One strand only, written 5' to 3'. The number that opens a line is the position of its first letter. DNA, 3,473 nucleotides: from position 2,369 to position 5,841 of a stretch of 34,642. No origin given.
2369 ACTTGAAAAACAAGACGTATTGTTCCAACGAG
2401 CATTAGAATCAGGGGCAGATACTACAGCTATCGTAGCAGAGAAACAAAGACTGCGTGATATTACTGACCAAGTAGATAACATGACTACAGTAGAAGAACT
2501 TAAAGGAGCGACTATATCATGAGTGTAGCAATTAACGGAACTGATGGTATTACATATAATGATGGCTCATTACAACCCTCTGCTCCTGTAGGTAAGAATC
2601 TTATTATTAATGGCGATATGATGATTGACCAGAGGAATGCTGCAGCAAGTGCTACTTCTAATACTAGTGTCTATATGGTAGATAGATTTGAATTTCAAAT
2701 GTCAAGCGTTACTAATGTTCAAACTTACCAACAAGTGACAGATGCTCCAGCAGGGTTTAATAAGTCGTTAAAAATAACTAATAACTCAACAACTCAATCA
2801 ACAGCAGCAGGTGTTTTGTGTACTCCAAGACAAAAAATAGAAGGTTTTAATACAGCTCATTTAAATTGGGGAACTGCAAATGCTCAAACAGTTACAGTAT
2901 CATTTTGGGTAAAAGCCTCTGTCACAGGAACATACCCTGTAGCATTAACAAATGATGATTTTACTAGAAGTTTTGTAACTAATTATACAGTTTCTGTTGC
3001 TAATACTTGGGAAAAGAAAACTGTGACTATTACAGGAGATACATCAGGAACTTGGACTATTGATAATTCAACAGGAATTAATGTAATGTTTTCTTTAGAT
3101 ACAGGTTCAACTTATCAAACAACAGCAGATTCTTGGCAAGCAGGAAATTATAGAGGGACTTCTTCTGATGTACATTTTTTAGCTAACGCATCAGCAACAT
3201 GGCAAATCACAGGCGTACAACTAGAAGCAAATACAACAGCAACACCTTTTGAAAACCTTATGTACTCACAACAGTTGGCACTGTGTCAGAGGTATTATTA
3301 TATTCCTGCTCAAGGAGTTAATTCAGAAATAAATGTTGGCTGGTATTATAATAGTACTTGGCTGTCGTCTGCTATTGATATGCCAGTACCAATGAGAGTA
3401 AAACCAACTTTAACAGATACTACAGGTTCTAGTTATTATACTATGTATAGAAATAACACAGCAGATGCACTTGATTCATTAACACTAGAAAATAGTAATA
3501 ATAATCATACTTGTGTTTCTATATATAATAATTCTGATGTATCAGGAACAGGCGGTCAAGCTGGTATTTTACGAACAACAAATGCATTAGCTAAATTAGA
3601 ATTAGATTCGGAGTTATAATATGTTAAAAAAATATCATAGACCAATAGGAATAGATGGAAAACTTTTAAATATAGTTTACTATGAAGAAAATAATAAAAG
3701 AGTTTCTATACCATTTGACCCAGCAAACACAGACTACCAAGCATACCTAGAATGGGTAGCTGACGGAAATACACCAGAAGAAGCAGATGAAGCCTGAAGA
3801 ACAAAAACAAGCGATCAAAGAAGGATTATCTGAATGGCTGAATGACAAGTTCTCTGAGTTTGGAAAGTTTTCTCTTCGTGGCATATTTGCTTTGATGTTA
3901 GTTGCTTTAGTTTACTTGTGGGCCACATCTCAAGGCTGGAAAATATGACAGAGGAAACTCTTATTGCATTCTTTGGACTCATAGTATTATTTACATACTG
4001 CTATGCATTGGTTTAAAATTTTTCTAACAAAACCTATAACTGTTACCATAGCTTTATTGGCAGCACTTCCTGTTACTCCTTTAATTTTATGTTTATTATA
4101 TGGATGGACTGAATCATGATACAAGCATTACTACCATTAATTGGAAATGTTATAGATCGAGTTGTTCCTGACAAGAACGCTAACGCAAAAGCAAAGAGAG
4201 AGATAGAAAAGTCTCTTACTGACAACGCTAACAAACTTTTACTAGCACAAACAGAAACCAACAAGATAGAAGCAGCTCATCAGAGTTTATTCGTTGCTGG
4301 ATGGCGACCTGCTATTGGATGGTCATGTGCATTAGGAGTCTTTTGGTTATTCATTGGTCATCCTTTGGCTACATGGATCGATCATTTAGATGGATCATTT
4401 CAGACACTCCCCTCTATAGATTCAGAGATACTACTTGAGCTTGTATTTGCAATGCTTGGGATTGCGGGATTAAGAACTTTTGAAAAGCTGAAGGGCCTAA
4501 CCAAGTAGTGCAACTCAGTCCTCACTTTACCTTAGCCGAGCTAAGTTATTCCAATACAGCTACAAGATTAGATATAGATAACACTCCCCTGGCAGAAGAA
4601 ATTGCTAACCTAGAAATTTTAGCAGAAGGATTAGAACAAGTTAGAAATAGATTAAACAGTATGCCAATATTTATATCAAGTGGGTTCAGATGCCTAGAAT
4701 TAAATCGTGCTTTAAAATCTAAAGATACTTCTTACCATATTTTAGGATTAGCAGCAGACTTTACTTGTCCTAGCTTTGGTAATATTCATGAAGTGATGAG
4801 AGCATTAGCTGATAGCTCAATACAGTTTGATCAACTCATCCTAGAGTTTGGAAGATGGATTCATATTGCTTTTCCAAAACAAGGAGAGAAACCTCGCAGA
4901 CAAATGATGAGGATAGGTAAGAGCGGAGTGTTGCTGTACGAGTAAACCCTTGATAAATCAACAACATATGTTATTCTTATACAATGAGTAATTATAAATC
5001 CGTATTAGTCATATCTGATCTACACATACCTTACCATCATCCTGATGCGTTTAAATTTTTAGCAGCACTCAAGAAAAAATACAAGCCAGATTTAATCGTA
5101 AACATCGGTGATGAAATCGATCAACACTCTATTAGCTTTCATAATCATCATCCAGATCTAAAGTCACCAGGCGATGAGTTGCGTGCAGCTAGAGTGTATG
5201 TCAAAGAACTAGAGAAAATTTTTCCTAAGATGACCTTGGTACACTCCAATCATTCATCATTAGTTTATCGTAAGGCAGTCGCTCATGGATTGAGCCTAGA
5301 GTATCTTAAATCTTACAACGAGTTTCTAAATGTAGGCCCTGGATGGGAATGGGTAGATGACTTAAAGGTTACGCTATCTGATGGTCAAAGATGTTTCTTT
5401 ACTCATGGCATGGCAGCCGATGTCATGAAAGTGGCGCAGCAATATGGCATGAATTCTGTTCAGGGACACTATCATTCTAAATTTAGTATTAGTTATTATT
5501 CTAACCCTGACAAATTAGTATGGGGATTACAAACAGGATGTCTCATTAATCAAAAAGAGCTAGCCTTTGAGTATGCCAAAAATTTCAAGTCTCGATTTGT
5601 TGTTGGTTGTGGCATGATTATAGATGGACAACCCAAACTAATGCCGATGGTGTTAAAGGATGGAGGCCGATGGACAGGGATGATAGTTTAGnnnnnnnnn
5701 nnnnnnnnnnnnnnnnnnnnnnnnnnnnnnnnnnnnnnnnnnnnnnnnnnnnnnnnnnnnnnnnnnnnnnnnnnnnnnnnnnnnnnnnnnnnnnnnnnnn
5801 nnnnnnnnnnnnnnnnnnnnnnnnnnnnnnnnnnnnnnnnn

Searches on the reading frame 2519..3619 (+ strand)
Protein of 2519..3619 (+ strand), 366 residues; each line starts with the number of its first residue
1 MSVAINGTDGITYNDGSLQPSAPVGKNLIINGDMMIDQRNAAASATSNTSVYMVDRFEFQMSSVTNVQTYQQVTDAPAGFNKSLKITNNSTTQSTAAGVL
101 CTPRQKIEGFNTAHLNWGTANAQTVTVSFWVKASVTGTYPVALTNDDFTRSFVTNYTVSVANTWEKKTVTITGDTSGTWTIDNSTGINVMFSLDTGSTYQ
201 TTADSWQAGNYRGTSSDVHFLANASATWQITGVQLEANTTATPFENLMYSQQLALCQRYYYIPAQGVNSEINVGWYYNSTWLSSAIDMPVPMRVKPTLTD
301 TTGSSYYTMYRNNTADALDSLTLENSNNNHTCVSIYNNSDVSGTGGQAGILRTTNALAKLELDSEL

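Call 43: search_protein_families(library=phrogs, proteins=[window:2519-3619:+], max_evalue=0.00001)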
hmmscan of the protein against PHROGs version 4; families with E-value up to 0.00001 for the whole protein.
window:2519-3619:+ (366 aa): 5 families
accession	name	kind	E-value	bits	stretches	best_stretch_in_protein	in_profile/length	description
phrog_4492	-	tail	4.1e-49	168.6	1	21-316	787-1052/1096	tail fiber protein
phrog_6427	-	unknown function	1.4e-13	51.2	1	139-261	437-558/675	-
phrog_35687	-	unknown function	2.2e-13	50.4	1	27-318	322-616/653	-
phrog_27782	-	unknown function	1.8e-09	37.8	1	5-346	293-595/644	-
phrog_28838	-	unknown function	6.7e-09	35.8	1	224-342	534-651/661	-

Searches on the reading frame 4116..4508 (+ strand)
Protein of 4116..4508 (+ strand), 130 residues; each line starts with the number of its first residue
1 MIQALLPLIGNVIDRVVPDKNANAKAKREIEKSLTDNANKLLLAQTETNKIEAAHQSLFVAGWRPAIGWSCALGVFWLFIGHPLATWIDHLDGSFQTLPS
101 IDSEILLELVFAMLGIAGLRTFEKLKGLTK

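Call 42: search_protein_families(library=phrogs, proteins=[window:4116-4508:+], max_evalue=0.00001)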
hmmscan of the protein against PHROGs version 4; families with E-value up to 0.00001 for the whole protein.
window:4116-4508:+ (130 aa): 1 family
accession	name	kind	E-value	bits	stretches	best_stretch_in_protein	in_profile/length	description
phrog_3427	-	lysis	7.2e-30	104.8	1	2-128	8-138/141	holin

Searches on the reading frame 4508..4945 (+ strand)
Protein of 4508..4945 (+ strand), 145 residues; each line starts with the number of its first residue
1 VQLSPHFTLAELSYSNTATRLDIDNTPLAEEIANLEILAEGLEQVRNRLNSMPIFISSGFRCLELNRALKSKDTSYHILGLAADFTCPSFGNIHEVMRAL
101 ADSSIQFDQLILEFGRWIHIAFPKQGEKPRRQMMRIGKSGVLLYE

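Call 42: search_protein_families(library=phrogs, proteins=[window:4508-4945:+], max_evalue=0.00001)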
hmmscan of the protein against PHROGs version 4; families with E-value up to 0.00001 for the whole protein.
window:4508-4945:+ (145 aa): 1 family
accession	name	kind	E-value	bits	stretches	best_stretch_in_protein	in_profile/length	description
phrog_894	-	lysis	2.1e-33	116.8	1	1-137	44-176/389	endolysin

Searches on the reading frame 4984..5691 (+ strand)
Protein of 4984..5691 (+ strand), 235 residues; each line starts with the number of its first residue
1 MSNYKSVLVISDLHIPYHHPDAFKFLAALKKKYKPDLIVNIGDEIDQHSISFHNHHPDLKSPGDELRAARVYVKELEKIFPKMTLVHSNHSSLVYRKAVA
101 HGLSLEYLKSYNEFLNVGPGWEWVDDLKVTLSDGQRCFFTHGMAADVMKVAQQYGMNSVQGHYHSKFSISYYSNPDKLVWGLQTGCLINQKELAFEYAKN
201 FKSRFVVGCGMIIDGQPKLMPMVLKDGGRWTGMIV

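Call 42: search_protein_families(library=phrogs, proteins=[window:4984-5691:+], max_evalue=0.00001)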
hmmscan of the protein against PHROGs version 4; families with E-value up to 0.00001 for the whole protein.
window:4984-5691:+ (235 aa): 1 family
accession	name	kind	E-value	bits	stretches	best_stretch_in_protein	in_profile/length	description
phrog_221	-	other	6.6e-65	220.7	1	2-232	109-357/367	metallo-phosphoesterase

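Call 60: find_related_loci(query=window:4984-5691:+, collection=viral_contigs, flank=5000)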
Query window:4984-5691:+ (235 aa) in viral_contigs; peptide patterns used: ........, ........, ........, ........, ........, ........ (x = any residue, [..] = any of these).
175 stretches matched a pattern; 159 encode a relative of the query (tblastn E <= 1e-3); the best 80 are kept; 80 distinct loci.
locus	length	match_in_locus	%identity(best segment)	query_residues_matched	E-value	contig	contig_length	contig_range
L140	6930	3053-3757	99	1-235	3e-161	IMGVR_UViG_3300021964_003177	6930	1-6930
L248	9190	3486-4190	99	1-235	7e-161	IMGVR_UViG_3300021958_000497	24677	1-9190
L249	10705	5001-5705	97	1-235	4e-158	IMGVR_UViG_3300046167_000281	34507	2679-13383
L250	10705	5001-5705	97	1-235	4e-158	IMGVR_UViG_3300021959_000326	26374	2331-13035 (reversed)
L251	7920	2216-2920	97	1-235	2e-157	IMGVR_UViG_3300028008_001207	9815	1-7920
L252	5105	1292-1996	97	1-235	1e-159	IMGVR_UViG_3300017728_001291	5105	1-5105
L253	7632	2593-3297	97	1-235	2e-157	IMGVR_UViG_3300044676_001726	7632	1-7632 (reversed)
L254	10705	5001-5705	97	1-235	2e-157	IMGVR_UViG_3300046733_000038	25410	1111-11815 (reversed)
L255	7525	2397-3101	97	1-235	5e-157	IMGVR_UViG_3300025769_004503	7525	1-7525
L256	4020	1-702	96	2-235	7e-160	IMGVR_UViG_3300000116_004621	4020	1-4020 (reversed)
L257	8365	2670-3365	97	4-235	2e-154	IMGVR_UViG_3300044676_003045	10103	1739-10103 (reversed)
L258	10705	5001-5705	88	1-235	4e-148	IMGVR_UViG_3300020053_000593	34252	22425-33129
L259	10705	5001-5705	88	1-235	4e-148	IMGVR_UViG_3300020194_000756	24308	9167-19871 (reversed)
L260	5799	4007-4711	89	1-235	6e-149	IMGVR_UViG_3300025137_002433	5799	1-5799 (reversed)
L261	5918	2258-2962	89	1-235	8e-149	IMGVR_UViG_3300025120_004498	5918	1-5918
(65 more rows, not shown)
